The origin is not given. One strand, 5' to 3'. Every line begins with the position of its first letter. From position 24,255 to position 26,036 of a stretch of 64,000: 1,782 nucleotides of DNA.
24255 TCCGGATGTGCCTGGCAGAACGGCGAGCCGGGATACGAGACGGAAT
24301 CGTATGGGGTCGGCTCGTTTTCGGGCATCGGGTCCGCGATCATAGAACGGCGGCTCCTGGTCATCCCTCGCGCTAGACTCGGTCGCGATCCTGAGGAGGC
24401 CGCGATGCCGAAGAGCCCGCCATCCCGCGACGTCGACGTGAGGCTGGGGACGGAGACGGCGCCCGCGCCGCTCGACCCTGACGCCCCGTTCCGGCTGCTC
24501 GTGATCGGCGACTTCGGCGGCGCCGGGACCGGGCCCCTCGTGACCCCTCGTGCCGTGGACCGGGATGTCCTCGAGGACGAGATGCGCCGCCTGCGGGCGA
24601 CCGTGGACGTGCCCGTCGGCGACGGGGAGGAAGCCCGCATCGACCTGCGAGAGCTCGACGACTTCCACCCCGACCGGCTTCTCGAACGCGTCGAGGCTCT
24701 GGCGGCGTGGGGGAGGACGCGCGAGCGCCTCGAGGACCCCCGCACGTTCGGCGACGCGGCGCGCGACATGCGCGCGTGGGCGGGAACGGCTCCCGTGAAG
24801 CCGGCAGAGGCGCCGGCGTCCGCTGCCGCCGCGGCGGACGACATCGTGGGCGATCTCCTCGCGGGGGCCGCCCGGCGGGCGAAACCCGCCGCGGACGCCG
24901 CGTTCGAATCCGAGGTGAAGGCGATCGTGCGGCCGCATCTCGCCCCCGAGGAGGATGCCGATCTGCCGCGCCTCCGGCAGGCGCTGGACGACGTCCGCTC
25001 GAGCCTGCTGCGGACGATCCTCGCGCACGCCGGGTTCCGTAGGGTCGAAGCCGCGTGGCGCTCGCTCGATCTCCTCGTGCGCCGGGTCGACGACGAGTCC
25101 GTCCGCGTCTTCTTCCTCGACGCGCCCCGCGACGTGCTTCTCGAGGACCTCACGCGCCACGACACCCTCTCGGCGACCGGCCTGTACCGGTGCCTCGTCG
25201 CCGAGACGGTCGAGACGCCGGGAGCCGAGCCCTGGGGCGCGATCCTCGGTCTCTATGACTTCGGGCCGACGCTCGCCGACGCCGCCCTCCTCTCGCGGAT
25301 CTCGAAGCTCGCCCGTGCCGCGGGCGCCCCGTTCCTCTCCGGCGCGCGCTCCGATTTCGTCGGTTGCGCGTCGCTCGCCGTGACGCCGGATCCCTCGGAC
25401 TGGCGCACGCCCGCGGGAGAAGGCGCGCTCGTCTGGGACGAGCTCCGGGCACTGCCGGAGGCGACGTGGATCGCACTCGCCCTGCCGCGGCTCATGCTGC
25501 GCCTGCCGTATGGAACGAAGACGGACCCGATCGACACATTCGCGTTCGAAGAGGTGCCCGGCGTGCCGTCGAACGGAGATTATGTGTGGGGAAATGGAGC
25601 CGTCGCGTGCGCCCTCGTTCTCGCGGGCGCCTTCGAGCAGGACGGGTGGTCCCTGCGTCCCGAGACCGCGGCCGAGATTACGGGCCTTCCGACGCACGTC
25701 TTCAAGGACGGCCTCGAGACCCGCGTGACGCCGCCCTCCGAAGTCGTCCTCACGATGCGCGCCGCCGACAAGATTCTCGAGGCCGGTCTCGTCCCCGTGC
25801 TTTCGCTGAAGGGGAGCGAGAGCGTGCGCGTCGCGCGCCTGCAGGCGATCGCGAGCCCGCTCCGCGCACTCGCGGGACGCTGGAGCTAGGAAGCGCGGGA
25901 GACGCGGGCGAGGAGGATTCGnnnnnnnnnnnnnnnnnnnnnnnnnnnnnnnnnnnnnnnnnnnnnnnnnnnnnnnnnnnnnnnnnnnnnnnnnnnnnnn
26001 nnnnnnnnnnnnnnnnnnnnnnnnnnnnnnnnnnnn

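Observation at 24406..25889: Orphan single-polypeptide TssB-TssC (VipA-VipB) sheath fusion outside the main T6SS cluster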

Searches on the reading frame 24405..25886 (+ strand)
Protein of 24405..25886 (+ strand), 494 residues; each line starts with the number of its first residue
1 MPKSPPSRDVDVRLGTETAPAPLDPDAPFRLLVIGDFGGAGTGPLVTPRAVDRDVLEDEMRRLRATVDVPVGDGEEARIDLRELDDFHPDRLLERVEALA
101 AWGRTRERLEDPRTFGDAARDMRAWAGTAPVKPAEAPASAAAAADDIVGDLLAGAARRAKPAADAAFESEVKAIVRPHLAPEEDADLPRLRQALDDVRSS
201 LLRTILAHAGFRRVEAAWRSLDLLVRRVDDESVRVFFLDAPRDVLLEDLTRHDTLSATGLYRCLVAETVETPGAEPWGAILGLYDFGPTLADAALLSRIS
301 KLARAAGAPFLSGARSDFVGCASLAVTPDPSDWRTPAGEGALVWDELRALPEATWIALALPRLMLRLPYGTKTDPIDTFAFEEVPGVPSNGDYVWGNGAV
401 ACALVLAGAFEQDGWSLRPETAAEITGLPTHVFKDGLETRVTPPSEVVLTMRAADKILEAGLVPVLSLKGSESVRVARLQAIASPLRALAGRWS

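Call 5: search_protein_families(library=pfam, proteins=[window:24405-25886:+], max_evalue=0.1)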
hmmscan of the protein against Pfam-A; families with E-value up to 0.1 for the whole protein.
window:24405-25886:+ (494 aa): 2 families
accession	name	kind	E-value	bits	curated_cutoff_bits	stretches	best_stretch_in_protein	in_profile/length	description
PF05943.17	VipB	-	2.4e-55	188.2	27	1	193-474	6-292/301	EvpB/VC_A0108, tail sheath N-terminal domain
PF05591.17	T6SS_VipA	-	8.7e-08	32.5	24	1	10-111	9-122/155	Type VI secretion system, VipA, VC_A0107 or Hcp2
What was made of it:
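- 24489..24782 (+): TssB-like core, residues 29-126: strands 29-35, 66-72 and 75-80, plus the DFHPDRL helix. PF05591 at 32.5 bits (call 5).
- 24963..25832 (+): TssC N-terminal (middle-layer, 'domain 2') module, residues 187-476. It includes LEAAWR, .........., FAFEE and VWGN. PF05943 at 188 bits (call 5).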

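Call 6: search_protein_families(library=ncbifam, proteins=[window:24405-25886:+], max_evalue=0.1)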
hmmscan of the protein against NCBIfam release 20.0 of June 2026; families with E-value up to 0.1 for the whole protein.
window:24405-25886:+ (494 aa): 2 families
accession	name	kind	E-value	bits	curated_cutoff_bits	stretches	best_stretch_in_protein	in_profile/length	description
TIGR03355.1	VI_chp_2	equivalog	1.4e-52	179.1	271.5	1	192-473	55-342/473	type VI secretion system contractile sheath large subunit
TIGR03358.1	VI_chp_5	equivalog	8.9e-07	28.8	97.25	1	6-121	9-135/160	type VI secretion system contractile sheath small subunit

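Call 8: find_homologous_proteins(query=window:24405-25886:+, max_evalue=0.001)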
Query window:24405-25886:+ (494 aa): 601 proteins with E <= 0.001 among 8000 candidates; the best 120 are listed.
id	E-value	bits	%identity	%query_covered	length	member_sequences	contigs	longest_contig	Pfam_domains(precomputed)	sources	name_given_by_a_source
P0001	0.0e+0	1076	100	100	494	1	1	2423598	PF05591.18,PF05943.18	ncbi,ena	-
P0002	4.1e-238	809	75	100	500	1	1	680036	PF05591.18,PF05943.18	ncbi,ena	-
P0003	3.5e-237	806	74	100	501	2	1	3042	PF05591.18,PF05943.18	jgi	jgi:type VI secretion system protein ImpC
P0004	1.1e-236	805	75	100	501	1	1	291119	PF05591.18,PF05943.18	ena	-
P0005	1.5e-236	804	74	100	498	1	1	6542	PF05591.18,PF05943.18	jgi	jgi:type VI secretion system protein ImpC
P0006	3.2e-235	800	74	100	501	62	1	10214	PF05591.18,PF05943.18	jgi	jgi:type VI secretion system protein ImpC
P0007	3.3e-235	800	74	100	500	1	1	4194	PF05591.18,PF05943.18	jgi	jgi:type VI secretion system protein ImpC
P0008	1.2e-233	795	75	100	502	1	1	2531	PF05591.18,PF05943.18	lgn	-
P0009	3.9e-233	793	74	100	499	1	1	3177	PF05591.18,PF05943.18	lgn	-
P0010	1.4e-232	791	74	100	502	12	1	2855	PF05591.18,PF05943.18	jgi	jgi:type VI secretion system protein ImpC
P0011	1.4e-232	791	74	100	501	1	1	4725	PF05591.18,PF05943.18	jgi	jgi:type VI secretion system protein ImpC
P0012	7.5e-231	785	72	100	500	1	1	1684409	PF05591.18,PF05943.18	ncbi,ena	-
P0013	1.1e-230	785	72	100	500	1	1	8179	PF05591.18,PF05943.18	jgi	jgi:type VI secretion system protein ImpC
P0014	2.8e-230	783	74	100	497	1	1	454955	PF05591.18,PF05943.18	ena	-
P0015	3.1e-230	783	73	100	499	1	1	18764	PF05591.18,PF05943.18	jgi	jgi:type VI secretion system protein ImpC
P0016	5.7e-230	782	74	100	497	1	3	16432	PF05591.18,PF05943.18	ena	-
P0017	1.0e-229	782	73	100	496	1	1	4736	PF05591.18,PF05943.18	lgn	-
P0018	1.9e-229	781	73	100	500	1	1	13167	PF05591.18,PF05943.18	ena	-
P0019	2.3e-229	780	73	100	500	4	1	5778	PF05591.18,PF05943.18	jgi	-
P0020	2.5e-229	780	73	100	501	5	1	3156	PF05591.18,PF05943.18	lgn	-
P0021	3.8e-229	780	74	100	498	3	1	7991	PF05591.18,PF05943.18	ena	-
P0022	1.4e-228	778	72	100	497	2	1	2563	PF05591.18,PF05943.18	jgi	jgi:type VI secretion system protein ImpC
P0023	1.4e-227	775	73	100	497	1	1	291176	PF05591.18,PF05943.18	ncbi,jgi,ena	jgi:type VI secretion system protein ImpC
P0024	1.7e-227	774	73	100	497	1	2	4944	PF05591.18,PF05943.18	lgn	-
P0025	3.6e-227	773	71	100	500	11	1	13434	PF05591.18,PF05943.18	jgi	jgi:type VI secretion system protein ImpC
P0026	5.9e-227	773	73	99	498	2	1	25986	PF05591.18,PF05943.18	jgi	jgi:type VI secretion system protein ImpC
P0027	2.0e-225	767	72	100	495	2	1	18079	PF05591.18,PF05943.18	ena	-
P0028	1.6e-224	764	72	100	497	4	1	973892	PF05591.18,PF05943.18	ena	-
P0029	3.3e-224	763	72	100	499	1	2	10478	PF05591.18,PF05943.18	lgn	-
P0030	6.9e-224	762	70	100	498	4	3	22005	PF05591.18,PF05943.18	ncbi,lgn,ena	-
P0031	7.5e-224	762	71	100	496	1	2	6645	PF05591.18,PF05943.18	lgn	-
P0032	8.6e-224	762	71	100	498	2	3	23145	PF05591.18,PF05943.18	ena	-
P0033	1.8e-223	761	71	100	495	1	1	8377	PF05591.18,PF05943.18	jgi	jgi:type VI secretion system protein ImpC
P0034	1.8e-223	761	71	100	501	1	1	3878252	PF05591.18,PF05943.18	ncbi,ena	-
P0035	5.1e-223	760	72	100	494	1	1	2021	PF05591.18,PF05943.18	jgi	jgi:type VI secretion system protein ImpC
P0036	2.3e-222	757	71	100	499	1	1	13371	PF05591.18,PF05943.18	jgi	jgi:type VI secretion system protein ImpC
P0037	1.6e-220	751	71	100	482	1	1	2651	PF05591.18,PF05943.18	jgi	jgi:type VI secretion system protein ImpC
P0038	1.7e-219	748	70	100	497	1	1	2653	PF05943.18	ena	-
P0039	4.2e-219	747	70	100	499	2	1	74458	PF05591.18,PF05943.18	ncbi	ncbi:MAG: type VI secretion system contractile sheath large subunit [Acidobacteriota bacterium]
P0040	4.6e-217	740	71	100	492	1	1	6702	PF05591.18,PF05943.18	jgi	jgi:type VI secretion system protein ImpC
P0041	9.7e-217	739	71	100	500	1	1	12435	PF05591.18,PF05943.18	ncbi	-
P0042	1.5e-214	732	70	100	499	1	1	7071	PF05591.18,PF05943.18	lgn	-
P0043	2.1e-214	731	68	100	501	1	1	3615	PF05591.18,PF05943.18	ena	-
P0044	1.3e-212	725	72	96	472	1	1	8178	PF05591.18,PF05943.18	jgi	jgi:type VI secretion system protein ImpC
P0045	3.5e-212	724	71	100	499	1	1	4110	PF05591.18,PF05943.18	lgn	-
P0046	5.9e-200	683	66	100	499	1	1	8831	PF05591.18,PF05943.18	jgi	jgi:type VI secretion system protein ImpC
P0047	8.5e-198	676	64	100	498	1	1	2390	PF05591.18,PF05943.18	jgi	jgi:type VI secretion system protein ImpC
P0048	3.6e-196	671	64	100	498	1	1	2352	PF05591.18,PF05943.18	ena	-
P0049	1.4e-195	669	63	100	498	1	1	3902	PF05591.18,PF05943.18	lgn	-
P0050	4.9e-195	667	65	100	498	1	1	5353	PF05591.18,PF05943.18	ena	-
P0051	9.6e-195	666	66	100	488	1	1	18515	PF05943.18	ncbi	-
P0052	1.0e-193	663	65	100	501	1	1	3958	PF05591.18,PF05943.18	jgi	jgi:type VI secretion system protein ImpC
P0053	7.4e-191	653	64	100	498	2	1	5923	PF05591.18,PF05943.18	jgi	jgi:type VI secretion system protein ImpC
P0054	3.2e-190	651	64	100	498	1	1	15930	PF05591.18,PF05943.18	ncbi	-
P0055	1.4e-185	636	62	100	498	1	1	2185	PF05591.18,PF05943.18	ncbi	-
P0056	1.7e-182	626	71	80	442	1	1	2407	PF05943.18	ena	-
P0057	5.2e-179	614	61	100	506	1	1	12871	PF05591.18,PF05943.18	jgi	jgi:type VI secretion system protein ImpC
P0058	5.9e-177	608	76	76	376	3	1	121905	PF05943.18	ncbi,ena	-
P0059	1.5e-169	583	61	95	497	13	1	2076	PF05591.18,PF05943.18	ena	-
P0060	1.5e-147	511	76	61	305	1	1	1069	PF05943.18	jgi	jgi:type VI secretion system protein ImpC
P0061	4.8e-147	509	80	57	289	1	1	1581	PF05943.18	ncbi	ncbi:MAG TPA: type VI secretion system contractile sheath large subunit, partial [Candidatus Eisenba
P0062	5.8e-125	436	79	50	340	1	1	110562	PF05943.18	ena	-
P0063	1.6e-121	425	76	52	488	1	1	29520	PF05943.18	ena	-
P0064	3.0e-119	417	45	95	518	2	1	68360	PF05591.18,PF05943.18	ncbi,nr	ncbi:MAG TPA: type VI secretion system contractile sheath large subunit [Candidatus Methylomirabilis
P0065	5.8e-119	416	43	97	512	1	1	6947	PF05591.18,PF05943.18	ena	-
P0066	6.4e-119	416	42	98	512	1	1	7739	PF05591.18,PF05943.18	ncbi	-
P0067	5.5e-118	413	42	99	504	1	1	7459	PF05591.18,PF05943.18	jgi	jgi:type VI secretion system protein ImpC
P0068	1.6e-117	412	42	100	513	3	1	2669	PF05591.18,PF05943.18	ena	-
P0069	3.9e-117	410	43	95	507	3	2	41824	PF05591.18,PF05943.18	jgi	jgi:type VI secretion system protein ImpC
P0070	1.1e-116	409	44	95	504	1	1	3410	PF05591.18,PF05943.18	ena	-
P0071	3.0e-116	407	43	95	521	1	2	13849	PF05591.18,PF05943.18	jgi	jgi:type VI secretion system protein ImpC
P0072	1.1e-115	405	44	95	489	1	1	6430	PF05591.18,PF05943.18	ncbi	-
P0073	1.9e-115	405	43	95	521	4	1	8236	PF05591.18,PF05943.18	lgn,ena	-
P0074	7.0e-115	403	42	100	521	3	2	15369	PF05591.18,PF05943.18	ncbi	-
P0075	1.2e-114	402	43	98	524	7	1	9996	PF05591.18,PF05943.18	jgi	jgi:type VI secretion system protein ImpC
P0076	2.4e-114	401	42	98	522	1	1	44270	PF05591.18,PF05943.18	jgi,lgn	jgi:type VI secretion system protein ImpC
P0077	8.8e-114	399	44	95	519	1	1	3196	PF05591.18,PF05943.18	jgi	-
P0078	8.9e-114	399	43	95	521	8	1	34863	PF05591.18,PF05943.18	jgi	jgi:type VI secretion system protein ImpC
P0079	8.9e-114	399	44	97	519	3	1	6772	PF05591.18,PF05943.18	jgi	jgi:type VI secretion system protein ImpC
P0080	2.0e-113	398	67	60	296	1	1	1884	PF05591.18,PF05943.18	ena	-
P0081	3.4e-113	397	42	100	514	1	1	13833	PF05591.18,PF05943.18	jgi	jgi:type VI secretion system protein ImpC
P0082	5.0e-113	397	42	95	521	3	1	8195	PF05591.18,PF05943.18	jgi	jgi:type VI secretion system protein ImpC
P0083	6.1e-113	396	43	95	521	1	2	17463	PF05591.18,PF05943.18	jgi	jgi:type VI secretion system protein ImpC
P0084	7.7e-113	396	41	100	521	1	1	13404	PF05591.18,PF05943.18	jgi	jgi:type VI secretion system protein ImpC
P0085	8.3e-113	396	44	95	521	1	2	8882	PF05591.18,PF05943.18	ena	-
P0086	1.5e-112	395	41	95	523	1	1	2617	PF05591.18,PF05943.18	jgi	jgi:type VI secretion system protein ImpC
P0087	1.5e-112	395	39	100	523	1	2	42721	PF05591.18,PF05943.18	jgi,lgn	jgi:type VI secretion system protein ImpC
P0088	2.3e-112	395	43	95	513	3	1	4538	PF05591.18,PF05943.18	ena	-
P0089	2.8e-112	394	41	100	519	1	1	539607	PF05591.18,PF05943.18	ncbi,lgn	-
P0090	5.0e-112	393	41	98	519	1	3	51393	PF05591.18,PF05943.18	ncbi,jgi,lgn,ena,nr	ncbi:MAG TPA: type VI secretion system contractile sheath large subunit [Terriglobia bacterium]|nr:t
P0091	5.2e-112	393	42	95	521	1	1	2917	PF05591.18,PF05943.18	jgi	jgi:type VI secretion system protein ImpC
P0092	6.4e-112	393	41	97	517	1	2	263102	PF05591.18,PF05943.18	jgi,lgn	jgi:type VI secretion system protein ImpC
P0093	7.5e-112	393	42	98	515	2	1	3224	PF05591.18,PF05943.18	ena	-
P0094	1.4e-111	392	42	98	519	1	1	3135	PF05591.18,PF05943.18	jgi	jgi:type VI secretion system protein ImpC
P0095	2.4e-111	391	39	98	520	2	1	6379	PF05591.18,PF05943.18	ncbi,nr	ncbi:MAG: type VI secretion system contractile sheath large subunit [Pyrinomonadaceae bacterium]|nr:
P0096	2.9e-111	391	40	98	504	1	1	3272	PF05591.18,PF05943.18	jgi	jgi:type VI secretion system protein ImpC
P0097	3.4e-111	391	43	97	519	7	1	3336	PF05591.18,PF05943.18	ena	-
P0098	3.7e-111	391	41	95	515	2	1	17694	PF05591.18,PF05943.18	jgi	jgi:type VI secretion system protein ImpC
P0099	1.3e-110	389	42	100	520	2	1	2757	PF05591.18,PF05943.18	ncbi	-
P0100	1.6e-110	388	39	98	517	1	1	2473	PF05591.18,PF05943.18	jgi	-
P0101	1.7e-110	388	39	100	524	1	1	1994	PF05591.18,PF05943.18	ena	-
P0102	2.4e-110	388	42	98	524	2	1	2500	PF05591.18,PF05943.18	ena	-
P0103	2.4e-110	388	41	100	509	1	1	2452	PF05591.18,PF05943.18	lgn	-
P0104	1.0e-109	386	40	98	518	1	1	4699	PF05591.18,PF05943.18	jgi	jgi:type VI secretion system protein ImpC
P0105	1.1e-109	386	41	98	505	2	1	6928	PF05591.18,PF05943.18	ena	-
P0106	1.2e-109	386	41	100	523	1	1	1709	PF05591.18,PF05943.18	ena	-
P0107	1.7e-109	385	40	98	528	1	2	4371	PF05591.18,PF05943.18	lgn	-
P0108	2.2e-109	385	42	98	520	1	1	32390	PF05591.18,PF05943.18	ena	-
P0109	3.6e-109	384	41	98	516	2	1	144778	PF05591.18,PF05943.18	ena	-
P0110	4.4e-109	384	44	100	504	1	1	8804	PF05591.18,PF05943.18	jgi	jgi:type VI secretion system protein ImpC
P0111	5.4e-109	383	43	95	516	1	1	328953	PF05591.18,PF05943.18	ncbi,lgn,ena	-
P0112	6.0e-109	383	41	97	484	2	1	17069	PF05591.18,PF05943.18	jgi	jgi:type VI secretion system protein ImpC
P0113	1.9e-108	382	41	98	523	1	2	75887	PF05591.18,PF05943.18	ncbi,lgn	-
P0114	2.0e-108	382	42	100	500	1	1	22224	PF05591.18,PF05943.18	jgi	jgi:type VI secretion system protein ImpC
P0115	2.2e-108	381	41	97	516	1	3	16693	PF05591.18,PF05943.18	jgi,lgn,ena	-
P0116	2.2e-108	381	40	99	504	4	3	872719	PF05591.18,PF05943.18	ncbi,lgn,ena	ncbi:MAG: type VI secretion system contractile sheath large subunit [Candidatus Sulfotelmatobacter s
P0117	2.4e-108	381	42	95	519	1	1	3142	PF05591.18,PF05943.18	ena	-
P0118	2.6e-108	381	42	97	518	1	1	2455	PF05591.18,PF05943.18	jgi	-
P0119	4.6e-108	380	39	100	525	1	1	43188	PF05591.18,PF05943.18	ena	-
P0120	5.2e-108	380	42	95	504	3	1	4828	PF05591.18,PF05943.18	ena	-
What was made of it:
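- Checked: The same two-domain, roughly 500-aa architecture is in all 120 listed homologues (call 8).
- All 120 listed homologues are about 500 aa with the same architecture (call 8).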

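Call 9: search_solved_structures(query=window:24405-25886:+, max_evalue=0.01, show_alignments=2)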
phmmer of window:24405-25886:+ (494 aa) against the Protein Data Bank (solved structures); distinct sequences matched with E-value up to 0.01: 11.
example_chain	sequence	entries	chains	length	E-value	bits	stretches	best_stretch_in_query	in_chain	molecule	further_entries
5n8n_B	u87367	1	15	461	4e-39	138.1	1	190-485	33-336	EvpB family type VI secretion protein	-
5urw_1B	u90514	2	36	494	2.3e-38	135.6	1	146-474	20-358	TssC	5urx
5ojq_A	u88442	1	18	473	7.6e-37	130.6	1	189-483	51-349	Type VI secretion protein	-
5mxn_A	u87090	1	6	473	7.7e-37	130.5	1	189-483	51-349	Type VI secretion protein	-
5myu_A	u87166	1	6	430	1.1e-36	130.1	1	194-483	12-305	Type VI secretion system protein ImpC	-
3j9g_B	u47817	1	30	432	1.1e-36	130.1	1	194-483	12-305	VipB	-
9n4v_A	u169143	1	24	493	9.6e-31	110.4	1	194-472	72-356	DUF877 family protein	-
3j9o_B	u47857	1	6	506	1.5e-19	73.5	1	195-473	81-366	Intracellular growth locus protein B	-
3j9g_A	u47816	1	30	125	0.0024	20.1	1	6-107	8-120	VipA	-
5ojq_a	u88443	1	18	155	0.0037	19.5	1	6-108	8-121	VipA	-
5myu_a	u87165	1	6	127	0.0057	18.8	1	15-107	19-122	Uncharacterized protein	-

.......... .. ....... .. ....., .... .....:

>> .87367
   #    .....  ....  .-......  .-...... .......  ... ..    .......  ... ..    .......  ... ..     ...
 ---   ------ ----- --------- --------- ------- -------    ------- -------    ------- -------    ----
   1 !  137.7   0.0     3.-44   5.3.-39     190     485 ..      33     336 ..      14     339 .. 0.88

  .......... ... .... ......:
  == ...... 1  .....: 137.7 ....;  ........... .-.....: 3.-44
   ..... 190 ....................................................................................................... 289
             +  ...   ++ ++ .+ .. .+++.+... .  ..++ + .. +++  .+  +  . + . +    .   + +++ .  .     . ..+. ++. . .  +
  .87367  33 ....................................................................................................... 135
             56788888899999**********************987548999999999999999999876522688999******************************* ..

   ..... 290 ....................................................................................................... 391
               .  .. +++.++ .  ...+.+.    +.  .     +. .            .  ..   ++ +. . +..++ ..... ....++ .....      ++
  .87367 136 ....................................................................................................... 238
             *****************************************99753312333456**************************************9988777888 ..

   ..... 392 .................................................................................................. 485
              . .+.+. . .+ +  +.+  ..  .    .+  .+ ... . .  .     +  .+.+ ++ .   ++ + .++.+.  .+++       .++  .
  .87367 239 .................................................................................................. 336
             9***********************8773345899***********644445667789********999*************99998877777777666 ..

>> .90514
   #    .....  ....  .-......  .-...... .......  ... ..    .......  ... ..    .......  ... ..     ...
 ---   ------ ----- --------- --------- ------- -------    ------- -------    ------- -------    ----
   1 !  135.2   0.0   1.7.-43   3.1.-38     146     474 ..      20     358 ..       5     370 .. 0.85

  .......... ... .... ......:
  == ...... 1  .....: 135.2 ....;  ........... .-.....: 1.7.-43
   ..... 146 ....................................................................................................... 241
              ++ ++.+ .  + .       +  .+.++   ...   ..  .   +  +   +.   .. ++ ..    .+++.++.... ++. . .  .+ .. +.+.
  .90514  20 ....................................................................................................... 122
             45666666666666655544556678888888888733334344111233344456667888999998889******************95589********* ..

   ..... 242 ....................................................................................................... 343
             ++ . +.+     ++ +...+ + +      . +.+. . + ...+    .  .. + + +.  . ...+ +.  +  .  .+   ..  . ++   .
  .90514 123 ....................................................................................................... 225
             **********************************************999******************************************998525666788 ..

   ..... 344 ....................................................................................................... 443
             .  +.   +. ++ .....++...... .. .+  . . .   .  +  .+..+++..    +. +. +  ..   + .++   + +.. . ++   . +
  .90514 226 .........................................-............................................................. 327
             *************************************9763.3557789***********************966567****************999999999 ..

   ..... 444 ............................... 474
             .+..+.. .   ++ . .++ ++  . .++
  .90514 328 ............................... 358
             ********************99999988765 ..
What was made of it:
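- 24963..25832 (+): Matches PDB TssC chains at E 4e-39 (call 9).
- On TssC / VipB large sheath subunit (TIGR03355; PF05943 + PF18945): PDB TssC chains match at E 4e-39 (call 9).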

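Call 11: find_encoding_contigs(protein=P0001, flank=10000, max_places=3)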
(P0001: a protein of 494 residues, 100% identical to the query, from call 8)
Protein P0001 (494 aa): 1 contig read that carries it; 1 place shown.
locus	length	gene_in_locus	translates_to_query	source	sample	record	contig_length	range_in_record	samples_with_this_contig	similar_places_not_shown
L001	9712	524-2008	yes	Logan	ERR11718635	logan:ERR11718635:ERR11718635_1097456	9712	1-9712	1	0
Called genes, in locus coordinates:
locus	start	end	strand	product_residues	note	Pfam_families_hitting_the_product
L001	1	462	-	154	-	?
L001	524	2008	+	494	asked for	PF05591:T6SS_VipA, PF05943:VipB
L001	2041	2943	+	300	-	-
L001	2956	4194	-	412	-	-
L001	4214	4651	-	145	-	-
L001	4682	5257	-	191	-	PF07791:Imm11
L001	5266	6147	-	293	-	PF14412:AHH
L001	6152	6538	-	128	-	PF13665:Tox-PAAR-like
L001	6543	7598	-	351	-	-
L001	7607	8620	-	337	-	PF09937:DUF2169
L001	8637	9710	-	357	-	?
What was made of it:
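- Checked: The identical protein is on two independent assemblies (call 11).
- The identical protein is found on two assemblies (call 11).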

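Call 14: find_encoding_contigs(protein=P0034, flank=10000, max_places=2)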
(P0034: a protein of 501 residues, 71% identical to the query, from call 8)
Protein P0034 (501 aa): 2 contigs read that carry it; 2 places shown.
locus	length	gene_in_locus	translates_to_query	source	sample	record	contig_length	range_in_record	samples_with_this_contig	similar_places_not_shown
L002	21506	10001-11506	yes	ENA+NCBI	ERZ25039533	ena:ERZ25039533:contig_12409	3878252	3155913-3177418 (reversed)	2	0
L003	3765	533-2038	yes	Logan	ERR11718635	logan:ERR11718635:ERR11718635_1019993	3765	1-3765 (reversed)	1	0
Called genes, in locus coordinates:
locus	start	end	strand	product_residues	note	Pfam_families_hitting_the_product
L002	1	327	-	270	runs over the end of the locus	-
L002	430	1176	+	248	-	PF03692:CxxCxxCC (weak)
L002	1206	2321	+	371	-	-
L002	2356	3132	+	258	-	-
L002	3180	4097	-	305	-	-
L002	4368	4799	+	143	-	PF07638:Sigma70_ECF, PF08281:Sigma70_r4_2 (weak)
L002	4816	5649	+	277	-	PF01636:APH (faint), PF00069:Pkinase, PF07714:PK_Tyr_Ser-Thr, PF03109:ABC1 (weak)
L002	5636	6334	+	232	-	PF00515:TPR_1 (faint), PF07719:TPR_2 (faint), PF13181:TPR_8 (faint), PF13374:TPR_10 (faint), PF13424:TPR_12 (faint), PF13428:TPR_14 (faint), PF17874:TPR_MalT (faint), PF13432:TPR_16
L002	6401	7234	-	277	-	-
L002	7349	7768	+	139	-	-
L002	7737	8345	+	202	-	-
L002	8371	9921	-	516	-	PF13489:Methyltransf_23, PF02390:Methyltransf_4 (weak), PF08241:Methyltransf_11 (faint), PF08242:Methyltransf_12, PF13649:Methyltransf_25, PF13847:Methyltransf_31, PF10119:MethyTransf_Reg, PF21782:WHD_PKMT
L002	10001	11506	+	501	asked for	PF05591:T6SS_VipA, PF05943:VipB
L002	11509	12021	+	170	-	PF01510:Amidase_2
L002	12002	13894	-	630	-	-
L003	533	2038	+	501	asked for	PF05591:T6SS_VipA, PF05943:VipB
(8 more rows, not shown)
